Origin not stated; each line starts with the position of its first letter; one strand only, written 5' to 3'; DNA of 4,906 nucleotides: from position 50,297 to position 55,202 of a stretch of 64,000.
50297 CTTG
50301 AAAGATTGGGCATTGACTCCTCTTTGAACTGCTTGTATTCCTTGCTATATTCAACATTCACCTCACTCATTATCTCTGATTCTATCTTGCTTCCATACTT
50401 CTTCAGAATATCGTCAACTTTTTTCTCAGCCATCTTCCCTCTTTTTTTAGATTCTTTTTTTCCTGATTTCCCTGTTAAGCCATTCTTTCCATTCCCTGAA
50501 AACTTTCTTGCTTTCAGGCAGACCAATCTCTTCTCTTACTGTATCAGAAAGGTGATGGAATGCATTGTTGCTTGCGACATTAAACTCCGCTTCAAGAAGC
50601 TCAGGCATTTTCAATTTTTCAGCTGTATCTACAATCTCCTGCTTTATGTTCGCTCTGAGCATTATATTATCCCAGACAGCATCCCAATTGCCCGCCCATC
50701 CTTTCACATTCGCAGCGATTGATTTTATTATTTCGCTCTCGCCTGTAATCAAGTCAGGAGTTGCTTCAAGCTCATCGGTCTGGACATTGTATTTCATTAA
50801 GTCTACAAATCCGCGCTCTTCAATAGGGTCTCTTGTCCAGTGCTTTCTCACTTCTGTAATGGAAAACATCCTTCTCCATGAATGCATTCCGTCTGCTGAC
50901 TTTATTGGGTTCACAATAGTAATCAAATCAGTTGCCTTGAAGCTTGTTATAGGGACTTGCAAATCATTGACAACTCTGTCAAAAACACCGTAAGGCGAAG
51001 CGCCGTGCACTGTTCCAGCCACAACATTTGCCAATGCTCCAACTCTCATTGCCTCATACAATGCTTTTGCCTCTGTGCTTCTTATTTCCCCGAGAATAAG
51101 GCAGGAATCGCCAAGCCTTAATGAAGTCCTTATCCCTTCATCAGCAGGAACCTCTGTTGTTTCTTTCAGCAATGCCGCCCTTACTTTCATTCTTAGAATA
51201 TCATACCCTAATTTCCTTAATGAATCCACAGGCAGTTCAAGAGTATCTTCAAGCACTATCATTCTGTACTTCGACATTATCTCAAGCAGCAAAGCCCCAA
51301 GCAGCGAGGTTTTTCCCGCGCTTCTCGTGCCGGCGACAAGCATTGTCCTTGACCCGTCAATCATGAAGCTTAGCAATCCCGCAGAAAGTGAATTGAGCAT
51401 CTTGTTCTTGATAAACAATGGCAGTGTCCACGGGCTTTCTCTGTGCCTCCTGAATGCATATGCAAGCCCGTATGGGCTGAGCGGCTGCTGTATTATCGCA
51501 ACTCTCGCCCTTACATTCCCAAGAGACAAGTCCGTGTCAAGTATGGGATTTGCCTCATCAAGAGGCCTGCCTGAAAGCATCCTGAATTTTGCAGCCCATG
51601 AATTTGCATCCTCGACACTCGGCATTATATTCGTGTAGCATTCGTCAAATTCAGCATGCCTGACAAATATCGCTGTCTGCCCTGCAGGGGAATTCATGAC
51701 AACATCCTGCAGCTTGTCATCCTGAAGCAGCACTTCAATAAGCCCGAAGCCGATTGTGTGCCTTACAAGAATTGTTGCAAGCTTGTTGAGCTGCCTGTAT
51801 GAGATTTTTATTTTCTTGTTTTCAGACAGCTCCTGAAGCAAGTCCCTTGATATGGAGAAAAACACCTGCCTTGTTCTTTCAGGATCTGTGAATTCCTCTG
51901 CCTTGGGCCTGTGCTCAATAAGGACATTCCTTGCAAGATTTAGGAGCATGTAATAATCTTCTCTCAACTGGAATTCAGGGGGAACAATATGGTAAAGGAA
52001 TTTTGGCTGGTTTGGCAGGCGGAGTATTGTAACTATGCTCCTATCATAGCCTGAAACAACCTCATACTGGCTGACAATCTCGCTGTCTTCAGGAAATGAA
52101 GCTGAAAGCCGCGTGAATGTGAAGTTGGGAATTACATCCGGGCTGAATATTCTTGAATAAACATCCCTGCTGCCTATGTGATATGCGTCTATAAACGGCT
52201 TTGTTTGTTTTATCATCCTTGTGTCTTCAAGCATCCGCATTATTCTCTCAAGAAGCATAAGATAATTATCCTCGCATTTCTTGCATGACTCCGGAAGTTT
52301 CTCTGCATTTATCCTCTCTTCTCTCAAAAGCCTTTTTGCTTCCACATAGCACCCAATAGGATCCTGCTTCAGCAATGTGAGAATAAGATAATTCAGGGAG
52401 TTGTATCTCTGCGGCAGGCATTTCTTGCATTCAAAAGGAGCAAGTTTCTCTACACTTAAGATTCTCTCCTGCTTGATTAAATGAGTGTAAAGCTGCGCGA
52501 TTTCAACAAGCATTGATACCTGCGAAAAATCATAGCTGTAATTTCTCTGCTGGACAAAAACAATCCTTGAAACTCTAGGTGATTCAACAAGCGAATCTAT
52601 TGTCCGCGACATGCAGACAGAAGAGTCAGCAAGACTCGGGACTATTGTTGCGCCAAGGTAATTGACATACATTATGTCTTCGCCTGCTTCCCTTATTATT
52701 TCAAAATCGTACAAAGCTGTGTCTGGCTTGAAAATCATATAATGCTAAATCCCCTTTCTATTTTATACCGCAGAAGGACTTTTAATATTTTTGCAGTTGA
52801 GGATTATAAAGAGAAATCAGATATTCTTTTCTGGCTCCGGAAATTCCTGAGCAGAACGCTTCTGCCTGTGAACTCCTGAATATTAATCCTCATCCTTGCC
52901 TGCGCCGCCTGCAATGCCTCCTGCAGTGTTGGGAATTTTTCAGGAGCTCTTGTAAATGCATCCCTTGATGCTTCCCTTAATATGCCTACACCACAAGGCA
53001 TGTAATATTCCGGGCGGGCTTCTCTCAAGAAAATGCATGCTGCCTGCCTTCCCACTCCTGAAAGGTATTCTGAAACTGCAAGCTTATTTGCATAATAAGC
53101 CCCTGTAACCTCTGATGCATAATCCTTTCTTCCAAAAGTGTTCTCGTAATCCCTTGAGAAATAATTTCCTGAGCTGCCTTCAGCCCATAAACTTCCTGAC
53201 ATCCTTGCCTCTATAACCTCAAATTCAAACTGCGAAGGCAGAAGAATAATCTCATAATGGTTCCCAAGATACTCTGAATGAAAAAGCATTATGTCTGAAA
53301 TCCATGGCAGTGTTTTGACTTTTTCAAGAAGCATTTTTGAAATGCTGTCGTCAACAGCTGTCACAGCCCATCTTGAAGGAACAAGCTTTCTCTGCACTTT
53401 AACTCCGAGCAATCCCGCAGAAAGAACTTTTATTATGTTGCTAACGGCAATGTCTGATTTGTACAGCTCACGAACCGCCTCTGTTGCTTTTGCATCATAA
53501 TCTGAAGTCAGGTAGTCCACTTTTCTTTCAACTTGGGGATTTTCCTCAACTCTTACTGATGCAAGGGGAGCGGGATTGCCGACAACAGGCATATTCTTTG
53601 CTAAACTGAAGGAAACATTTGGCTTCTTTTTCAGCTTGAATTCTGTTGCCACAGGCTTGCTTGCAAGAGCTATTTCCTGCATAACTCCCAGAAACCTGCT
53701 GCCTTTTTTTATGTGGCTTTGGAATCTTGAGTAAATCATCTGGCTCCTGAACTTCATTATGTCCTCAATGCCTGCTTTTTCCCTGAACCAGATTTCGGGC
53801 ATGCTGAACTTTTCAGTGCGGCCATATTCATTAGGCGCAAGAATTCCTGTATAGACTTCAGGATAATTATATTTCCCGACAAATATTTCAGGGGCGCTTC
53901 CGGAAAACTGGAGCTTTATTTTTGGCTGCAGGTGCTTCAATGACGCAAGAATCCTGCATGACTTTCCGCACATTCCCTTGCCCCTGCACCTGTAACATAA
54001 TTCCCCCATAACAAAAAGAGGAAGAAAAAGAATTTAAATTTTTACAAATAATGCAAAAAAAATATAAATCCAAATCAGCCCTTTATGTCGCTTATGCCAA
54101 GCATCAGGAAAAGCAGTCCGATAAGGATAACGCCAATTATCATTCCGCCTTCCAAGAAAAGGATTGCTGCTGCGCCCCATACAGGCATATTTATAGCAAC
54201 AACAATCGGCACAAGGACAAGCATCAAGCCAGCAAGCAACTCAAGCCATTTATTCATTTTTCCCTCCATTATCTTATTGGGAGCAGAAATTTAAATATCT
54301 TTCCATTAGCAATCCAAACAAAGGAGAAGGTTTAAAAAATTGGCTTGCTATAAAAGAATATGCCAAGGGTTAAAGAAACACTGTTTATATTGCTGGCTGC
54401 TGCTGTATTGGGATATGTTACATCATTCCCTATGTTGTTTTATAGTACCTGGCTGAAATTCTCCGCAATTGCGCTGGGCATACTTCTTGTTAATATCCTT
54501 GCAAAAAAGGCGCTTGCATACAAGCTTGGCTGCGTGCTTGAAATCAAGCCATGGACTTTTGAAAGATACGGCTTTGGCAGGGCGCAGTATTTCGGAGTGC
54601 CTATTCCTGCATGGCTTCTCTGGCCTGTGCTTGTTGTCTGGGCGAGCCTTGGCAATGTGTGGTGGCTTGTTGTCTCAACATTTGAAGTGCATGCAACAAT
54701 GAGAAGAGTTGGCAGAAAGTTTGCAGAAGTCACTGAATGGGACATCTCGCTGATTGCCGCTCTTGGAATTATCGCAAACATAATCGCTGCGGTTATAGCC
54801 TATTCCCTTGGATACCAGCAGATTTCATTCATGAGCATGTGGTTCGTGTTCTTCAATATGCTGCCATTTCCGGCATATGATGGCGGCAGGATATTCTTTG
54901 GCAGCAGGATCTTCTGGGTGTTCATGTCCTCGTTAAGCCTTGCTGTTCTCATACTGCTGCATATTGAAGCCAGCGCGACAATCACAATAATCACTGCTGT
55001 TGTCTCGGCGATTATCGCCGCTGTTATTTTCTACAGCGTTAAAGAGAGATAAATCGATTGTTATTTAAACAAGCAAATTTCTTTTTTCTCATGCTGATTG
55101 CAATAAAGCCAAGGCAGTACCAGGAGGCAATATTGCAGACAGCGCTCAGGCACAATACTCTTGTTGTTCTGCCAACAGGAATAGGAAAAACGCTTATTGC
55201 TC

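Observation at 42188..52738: Large type IV pilus-like locus: nine small pilin-like genes plus platform protein and ATPase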

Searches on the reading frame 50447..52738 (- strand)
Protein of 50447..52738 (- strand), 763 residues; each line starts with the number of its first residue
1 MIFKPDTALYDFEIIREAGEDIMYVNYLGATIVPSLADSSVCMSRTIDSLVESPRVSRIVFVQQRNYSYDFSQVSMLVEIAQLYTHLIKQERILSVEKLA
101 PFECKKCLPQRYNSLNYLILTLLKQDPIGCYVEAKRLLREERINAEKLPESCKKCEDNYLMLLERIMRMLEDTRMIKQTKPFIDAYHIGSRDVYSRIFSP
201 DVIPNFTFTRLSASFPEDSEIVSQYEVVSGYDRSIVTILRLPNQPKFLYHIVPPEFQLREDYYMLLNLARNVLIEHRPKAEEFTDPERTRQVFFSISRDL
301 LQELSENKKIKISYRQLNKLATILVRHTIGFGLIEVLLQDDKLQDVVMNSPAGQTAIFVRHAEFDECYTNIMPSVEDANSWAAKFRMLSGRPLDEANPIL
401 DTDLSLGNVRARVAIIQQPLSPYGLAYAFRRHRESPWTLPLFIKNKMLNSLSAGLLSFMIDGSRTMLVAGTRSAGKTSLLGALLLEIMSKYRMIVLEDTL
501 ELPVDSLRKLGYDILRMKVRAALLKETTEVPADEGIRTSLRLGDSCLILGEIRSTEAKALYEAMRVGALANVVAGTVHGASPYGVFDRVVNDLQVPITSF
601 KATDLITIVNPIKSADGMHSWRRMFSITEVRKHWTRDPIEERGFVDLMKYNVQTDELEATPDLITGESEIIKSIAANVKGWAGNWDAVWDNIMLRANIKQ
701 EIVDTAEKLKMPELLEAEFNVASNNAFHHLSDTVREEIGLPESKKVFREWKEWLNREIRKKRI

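Call 3: search_protein_families(library=pfam, proteins=[window:50447-52738:-], max_evalue=0.1)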
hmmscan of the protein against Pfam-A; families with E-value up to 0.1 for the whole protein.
window:50447-52738:- (763 aa): 2 families
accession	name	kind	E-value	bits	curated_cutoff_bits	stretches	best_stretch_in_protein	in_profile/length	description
PF00437.27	T2SSE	-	2.4e-11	43.4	24.9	1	408-590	91-256/370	Type II/IV secretion system protein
PF13191.12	AAA_16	-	0.054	14.4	32.6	0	461-503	21-63/167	AAA ATPase domain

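Call 4: search_protein_families(library=ncbifam, proteins=[window:50447-52738:-], max_evalue=0.1)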
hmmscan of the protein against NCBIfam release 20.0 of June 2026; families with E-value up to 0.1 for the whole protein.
window:50447-52738:- (763 aa): 11 families
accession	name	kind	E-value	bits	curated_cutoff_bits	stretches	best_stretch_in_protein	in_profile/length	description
NF058587.1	archaellum_moto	equivalog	2.8e-33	115.5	550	1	300-705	116-502/527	archaellum flagellar ATPase motor FlaI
TIGR03819.1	heli_sec_ATPase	hypoth_equivalog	3.6e-33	115.2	373.15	1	302-589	23-297/340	TadA family conjugal transfer-associated ATPase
TIGR02782.1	TrbB_P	equivalog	7.9e-16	58.2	304.55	1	334-630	14-293/303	P-type conjugative transfer ATPase TrbB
NF053672.1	bindosome_BasE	exception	8.8e-16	57.7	1000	1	314-632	122-432/512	bindosome assembly system ATPase subunit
TIGR02788.1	VirB11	equivalog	5.3e-14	52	249.95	1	456-591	137-264/308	P-type DNA transfer ATPase VirB11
NF010469.0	PRK13894.1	subfamily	4.8e-10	39.3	508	1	326-588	20-263/320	conjugal transfer ATPase TrbB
NF010425.0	PRK13851.1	equivalog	5.6e-10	38.6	461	1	455-594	154-285/344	type IV secretion system protein VirB11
NF041000.1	ATPase_ComGA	equivalog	2.6e-09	36.5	300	1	461-601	126-253/267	competence type IV pilus ATPase ComGA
NF010407.0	PRK13833.1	subfamily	1.3e-07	31.4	499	1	393-586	77-256/323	conjugal transfer protein TrbB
NF010475.0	PRK13900.1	equivalog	1.7e-06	27.3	389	1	456-582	153-272/333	type IV secretion system ATPase VirB11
TIGR02525.1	plasmid_TraJ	equivalog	0.0015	17.6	368.3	1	457-610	143-290/372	plasmid transfer ATPase TraJ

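Call 8: find_encoding_contigs(protein=window:50447-52738:-, flank=10000, max_places=4)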
Protein window:50447-52738:- (763 aa): no gene with exactly this product is on record in the collection.

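Call 21: search_solved_structures(query=window:50447-52738:-, max_evalue=0.001, show_alignments=1)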
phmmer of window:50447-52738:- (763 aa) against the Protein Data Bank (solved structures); distinct sequences matched with E-value up to 0.001: 7.
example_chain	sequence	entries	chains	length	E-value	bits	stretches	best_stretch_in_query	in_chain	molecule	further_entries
2oap_1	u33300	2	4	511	2.6e-19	72.3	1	300-606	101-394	Type II secretion system protein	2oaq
8rkd_E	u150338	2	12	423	4.3e-17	65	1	298-592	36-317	Pilus assembly ATPase CpaF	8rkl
8rjf_A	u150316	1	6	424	4.3e-17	65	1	298-592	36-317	Pilus assembly ATPase CpaF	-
9e24_A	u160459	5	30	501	6.8e-17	64.3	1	298-592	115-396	CpaF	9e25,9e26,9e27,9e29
4ii7_A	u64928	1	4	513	1.2e-11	47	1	324-596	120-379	FlaI ATPase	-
4ihq_A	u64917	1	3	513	8.1e-11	44.2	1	324-596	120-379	FlaI ATPase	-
2gza_A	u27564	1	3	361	0.00017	23.4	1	429-568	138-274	Type IV secretion system protein VirB11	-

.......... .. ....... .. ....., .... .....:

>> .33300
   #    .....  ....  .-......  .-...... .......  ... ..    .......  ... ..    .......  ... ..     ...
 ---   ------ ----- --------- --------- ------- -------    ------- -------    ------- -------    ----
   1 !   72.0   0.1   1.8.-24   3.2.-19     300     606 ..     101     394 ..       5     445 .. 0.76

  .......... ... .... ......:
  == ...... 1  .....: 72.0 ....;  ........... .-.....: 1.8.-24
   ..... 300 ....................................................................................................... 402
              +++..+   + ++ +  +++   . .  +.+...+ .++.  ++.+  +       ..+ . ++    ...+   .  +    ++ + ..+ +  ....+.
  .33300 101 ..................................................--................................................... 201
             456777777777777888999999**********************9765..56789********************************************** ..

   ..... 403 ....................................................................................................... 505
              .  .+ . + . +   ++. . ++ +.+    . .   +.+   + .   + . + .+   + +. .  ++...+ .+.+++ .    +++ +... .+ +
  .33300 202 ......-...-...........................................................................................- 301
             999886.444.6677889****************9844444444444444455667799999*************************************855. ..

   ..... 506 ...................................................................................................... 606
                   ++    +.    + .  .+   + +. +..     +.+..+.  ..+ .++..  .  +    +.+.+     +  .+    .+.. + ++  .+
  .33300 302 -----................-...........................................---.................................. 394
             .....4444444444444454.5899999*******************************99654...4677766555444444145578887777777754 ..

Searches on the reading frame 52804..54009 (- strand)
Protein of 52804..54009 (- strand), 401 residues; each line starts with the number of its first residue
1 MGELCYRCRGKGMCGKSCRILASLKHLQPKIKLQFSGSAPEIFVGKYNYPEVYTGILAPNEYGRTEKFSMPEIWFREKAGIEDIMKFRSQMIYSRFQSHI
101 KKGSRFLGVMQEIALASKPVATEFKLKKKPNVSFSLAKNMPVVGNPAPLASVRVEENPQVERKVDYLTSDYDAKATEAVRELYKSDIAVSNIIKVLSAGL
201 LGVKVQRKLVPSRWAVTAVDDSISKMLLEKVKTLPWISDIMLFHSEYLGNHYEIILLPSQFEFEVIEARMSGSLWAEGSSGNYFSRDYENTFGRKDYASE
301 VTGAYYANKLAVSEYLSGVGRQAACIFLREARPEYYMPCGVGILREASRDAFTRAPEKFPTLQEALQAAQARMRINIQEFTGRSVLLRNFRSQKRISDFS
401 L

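Call 26: search_protein_families(library=pfam, proteins=[window:52804-54009:-], max_evalue=0.01)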
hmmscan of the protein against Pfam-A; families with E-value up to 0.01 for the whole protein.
window:52804-54009:- (401 aa): 2 families
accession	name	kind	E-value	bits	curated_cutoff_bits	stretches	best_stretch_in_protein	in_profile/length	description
PF04894.17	Nre_N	-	1e-80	271.9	25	1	14-275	2-269/270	Archaeal Nre, N-terminal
PF04895.17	Nre_C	-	2.1e-29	102.1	27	1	290-399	2-110/110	Archaeal Nre, C-terminal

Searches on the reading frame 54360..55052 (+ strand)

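Call 51: search_protein_families(library=pfam, proteins=[window:54360-55052:+], max_evalue=0.01)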
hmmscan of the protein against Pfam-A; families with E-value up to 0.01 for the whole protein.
window:54360-55052:+ (230 aa): 1 family
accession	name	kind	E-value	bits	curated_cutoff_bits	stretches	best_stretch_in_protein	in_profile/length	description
PF02163.28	Peptidase_M50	-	4.2e-06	26.7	27.2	1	155-180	166-191/221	Peptidase family M50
